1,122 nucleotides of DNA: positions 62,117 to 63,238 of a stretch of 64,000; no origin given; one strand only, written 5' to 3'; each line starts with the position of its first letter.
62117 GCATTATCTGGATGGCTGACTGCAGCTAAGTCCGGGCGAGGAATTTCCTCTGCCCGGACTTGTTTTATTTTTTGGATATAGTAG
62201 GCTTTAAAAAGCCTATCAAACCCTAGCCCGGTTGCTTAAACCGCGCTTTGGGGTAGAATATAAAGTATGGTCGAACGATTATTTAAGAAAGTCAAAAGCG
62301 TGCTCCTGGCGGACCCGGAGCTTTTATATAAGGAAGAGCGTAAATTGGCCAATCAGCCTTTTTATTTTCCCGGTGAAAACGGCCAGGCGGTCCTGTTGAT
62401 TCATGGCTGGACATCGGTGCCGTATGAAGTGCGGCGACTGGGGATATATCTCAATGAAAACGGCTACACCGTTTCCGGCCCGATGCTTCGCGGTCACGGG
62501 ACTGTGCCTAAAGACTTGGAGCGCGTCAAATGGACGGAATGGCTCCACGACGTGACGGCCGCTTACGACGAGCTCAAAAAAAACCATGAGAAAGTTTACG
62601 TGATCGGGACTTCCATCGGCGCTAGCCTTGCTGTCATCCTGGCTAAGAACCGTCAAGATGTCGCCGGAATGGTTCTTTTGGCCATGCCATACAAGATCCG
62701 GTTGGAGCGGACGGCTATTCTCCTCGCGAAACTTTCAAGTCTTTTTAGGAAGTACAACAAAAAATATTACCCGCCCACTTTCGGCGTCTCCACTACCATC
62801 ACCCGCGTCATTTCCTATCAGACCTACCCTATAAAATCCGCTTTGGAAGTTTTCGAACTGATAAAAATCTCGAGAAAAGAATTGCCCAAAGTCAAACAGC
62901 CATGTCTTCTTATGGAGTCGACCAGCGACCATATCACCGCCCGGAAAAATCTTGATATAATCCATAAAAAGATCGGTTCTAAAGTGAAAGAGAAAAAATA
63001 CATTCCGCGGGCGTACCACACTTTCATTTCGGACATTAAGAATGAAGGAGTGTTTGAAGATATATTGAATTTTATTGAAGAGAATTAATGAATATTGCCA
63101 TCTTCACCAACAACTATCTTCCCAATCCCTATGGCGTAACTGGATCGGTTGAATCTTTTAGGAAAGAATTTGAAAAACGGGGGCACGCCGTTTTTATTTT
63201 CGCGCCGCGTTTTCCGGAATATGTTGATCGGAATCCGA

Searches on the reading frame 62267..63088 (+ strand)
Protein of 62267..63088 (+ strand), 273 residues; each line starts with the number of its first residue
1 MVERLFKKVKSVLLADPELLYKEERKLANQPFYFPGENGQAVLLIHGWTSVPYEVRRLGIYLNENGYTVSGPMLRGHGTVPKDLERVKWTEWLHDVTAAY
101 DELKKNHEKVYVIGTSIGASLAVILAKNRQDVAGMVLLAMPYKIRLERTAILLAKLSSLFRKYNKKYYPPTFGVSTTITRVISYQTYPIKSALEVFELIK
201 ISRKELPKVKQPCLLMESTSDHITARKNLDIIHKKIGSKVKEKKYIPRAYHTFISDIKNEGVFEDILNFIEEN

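Call 81: find_encoding_contigs(protein=window:62267-63088:+, flank=10000, max_places=2)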
Protein window:62267-63088:+ (273 aa): 3 contigs read that carry it; 2 places shown.
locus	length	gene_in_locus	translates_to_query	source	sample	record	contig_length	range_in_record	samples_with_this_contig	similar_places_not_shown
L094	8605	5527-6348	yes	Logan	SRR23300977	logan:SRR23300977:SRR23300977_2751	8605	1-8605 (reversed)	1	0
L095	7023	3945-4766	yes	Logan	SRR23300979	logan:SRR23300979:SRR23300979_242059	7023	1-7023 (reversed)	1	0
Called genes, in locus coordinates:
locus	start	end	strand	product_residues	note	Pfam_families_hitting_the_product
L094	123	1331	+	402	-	PF03065:Glyco_hydro_57, PF01522:Polysacc_deac_1 (weak)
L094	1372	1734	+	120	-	-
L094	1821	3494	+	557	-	PF00128:Alpha-amylase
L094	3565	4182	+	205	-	PF09335:VTT_dom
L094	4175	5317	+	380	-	PF06202:GDE_C (weak), PF12899:Glyco_hydro_100 (faint), PF17167:Glyco_hydro_94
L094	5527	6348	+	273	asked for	PF00561:Abhydrolase_1, PF12146:Hydrolase_4, PF12697:Abhydrolase_6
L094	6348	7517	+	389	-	PF13439:Glyco_transf_4, PF13579:Glyco_trans_4_4, PF00534:Glycos_transf_1, PF13692:Glyco_trans_1_4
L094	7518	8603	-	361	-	?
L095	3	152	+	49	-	?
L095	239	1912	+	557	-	PF00128:Alpha-amylase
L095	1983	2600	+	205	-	PF09335:VTT_dom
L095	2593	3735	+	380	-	PF06202:GDE_C (weak), PF12899:Glyco_hydro_100 (faint), PF17167:Glyco_hydro_94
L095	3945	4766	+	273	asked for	PF00561:Abhydrolase_1, PF12146:Hydrolase_4, PF12697:Abhydrolase_6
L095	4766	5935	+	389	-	PF13439:Glyco_transf_4, PF13579:Glyco_trans_4_4, PF00534:Glycos_transf_1, PF13692:Glyco_trans_1_4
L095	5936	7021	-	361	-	?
